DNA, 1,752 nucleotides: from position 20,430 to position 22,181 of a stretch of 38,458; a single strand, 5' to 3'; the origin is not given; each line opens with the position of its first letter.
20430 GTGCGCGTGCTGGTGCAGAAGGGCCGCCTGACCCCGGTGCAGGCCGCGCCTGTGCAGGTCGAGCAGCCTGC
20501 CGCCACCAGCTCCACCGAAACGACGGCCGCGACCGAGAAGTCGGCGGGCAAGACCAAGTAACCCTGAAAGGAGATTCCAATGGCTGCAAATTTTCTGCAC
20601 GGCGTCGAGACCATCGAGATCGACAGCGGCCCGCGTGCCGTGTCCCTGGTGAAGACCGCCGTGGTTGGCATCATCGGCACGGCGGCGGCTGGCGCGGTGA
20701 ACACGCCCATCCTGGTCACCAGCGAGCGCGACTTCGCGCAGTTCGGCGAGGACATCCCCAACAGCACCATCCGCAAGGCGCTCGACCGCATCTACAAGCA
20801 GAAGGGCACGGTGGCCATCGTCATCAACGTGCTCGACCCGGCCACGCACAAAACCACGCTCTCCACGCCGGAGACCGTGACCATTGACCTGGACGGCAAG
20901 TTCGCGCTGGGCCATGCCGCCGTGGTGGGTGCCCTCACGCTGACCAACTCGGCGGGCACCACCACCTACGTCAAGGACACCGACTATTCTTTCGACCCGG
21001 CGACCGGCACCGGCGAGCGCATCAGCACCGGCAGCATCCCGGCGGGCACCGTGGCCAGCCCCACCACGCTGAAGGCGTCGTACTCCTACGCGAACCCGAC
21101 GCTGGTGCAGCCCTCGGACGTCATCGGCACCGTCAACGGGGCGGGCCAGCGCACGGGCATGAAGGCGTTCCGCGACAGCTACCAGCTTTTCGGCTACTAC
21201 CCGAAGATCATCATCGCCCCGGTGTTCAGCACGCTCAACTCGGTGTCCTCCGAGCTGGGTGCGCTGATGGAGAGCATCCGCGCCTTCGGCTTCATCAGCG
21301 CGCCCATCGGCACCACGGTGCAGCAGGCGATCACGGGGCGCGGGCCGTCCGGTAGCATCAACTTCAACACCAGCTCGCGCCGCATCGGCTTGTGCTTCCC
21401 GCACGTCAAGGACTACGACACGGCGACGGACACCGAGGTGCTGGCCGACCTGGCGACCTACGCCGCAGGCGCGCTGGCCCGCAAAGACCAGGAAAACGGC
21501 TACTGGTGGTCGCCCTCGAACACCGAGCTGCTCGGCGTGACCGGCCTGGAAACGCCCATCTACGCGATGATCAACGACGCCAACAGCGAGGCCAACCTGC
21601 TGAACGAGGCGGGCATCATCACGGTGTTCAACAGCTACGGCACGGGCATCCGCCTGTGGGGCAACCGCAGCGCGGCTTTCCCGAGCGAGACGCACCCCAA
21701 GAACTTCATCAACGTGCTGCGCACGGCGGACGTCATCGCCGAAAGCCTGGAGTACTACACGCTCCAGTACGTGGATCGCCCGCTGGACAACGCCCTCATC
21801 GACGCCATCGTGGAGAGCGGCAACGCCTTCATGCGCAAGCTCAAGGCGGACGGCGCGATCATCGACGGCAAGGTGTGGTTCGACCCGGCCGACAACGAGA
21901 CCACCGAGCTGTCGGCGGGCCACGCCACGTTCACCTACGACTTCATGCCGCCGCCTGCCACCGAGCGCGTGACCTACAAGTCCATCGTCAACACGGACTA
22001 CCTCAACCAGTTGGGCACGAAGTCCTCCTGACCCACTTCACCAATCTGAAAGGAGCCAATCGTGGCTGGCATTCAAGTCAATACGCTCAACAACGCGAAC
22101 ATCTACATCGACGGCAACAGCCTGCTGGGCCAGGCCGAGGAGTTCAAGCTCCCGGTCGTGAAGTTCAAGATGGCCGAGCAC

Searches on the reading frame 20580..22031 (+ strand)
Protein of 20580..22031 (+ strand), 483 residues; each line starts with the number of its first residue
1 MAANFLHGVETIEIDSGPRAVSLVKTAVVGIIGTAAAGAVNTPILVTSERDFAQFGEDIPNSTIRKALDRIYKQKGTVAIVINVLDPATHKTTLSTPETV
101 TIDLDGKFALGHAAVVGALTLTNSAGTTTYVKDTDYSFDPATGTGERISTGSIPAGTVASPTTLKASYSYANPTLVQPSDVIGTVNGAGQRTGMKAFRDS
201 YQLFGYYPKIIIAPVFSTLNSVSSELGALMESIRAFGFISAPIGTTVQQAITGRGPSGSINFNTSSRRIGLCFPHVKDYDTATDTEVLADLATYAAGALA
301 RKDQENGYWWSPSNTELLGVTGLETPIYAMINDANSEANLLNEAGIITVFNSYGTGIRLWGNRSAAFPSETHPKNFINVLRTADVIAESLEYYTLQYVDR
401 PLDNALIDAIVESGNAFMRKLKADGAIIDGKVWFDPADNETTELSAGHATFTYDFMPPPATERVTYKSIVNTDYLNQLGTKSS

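Call 13: find_related_loci(query=window:20580-22031:+, collection=genome_contigs, flank=10000)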
Query window:20580-22031:+ (483 aa) in genome_contigs; peptide patterns used: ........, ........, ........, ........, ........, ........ (x = any residue, [..] = any of these).
70 stretches matched a pattern; 8 encode a relative of the query (tblastn E <= 1e-3); 8 distinct loci.
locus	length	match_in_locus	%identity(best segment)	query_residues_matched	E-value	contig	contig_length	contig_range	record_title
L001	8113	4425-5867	78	1-483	0e+0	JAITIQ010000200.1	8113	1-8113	MAG: Accumulibacter sp. isolate Pcl387_bin123 k119_1430666, whole genome shotgun sequence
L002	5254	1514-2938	72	1-482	0e+0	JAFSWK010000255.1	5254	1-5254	MAG: Rhodocyclaceae bacterium isolate RGIG3535 Goat_Rumen.Co__c2526067, whole genome shotgun sequence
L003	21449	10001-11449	91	1-483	0e+0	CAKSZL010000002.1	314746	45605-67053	MAG: uncultured Burkholderiaceae bacterium isolate REFINED_METABAT215_TOP10_CONTIGS_1500_ASSEMBLY_K77_MERGED__Nepal_MoBi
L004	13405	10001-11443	67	1-483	0e+0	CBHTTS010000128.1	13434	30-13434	MAG TPA_asm: uncultured Variovorax sp. isolate ERR14722427_binner13_Refined_33 genome assembly, contig: ERZ27336822.2101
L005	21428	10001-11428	59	1-479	0e+0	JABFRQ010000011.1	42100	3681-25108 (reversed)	MAG: Methylotenera sp. isolate P-RSF-NP-04 c_000000000119, whole genome shotgun sequence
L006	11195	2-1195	67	83-482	2e-180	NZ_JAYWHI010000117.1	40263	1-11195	MAG: Polaromonas sp. isolate GLR68_GL53_UP_2_metabat_54 GLR68_GL53_UP_2_metabat_54_116, whole genome shotgun sequence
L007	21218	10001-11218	61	1-482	5e-118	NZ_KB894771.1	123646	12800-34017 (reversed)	Brachymonas chironomi DSM 19884 C513DRAFT_scaffold00007.7, whole genome shotgun sequence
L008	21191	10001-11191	60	1-478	3e-115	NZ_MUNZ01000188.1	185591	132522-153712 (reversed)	Hydrogenophaga sp. A37 NODE_2_length_185591_cov_8.30241_ID_3, whole genome shotgun sequence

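Call 14: find_related_loci(query=window:20580-22031:+, collection=viral_contigs, flank=10000)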
Query window:20580-22031:+ (483 aa) in viral_contigs; peptide patterns used: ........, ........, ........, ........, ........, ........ (x = any residue, [..] = any of these).
31 stretches matched a pattern; 19 encode a relative of the query (tblastn E <= 1e-3); 19 distinct loci.
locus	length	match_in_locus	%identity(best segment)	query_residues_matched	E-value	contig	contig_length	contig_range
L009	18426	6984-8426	94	1-481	0e+0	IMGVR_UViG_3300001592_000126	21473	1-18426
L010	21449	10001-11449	92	1-483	0e+0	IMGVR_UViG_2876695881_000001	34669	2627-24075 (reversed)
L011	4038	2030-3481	72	1-481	0e+0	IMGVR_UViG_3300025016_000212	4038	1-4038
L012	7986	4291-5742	72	1-481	0e+0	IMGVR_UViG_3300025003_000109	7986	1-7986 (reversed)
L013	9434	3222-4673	72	1-481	0e+0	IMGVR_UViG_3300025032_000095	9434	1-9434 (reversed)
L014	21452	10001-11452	72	1-481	0e+0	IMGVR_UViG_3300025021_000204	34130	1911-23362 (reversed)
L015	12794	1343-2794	72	1-481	0e+0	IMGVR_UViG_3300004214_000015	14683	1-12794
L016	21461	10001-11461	72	1-483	0e+0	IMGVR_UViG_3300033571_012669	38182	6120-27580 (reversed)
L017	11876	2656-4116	72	1-483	0e+0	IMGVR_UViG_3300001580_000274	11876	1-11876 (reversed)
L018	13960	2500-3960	72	1-481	0e+0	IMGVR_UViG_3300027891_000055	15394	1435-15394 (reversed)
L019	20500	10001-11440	69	1-482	0e+0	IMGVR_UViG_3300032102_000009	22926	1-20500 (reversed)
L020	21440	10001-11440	68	1-482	0e+0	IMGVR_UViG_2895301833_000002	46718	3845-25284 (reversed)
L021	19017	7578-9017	66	1-482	0e+0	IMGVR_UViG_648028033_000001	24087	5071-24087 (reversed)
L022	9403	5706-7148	60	1-483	0e+0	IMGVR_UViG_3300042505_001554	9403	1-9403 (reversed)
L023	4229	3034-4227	71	1-395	0e+0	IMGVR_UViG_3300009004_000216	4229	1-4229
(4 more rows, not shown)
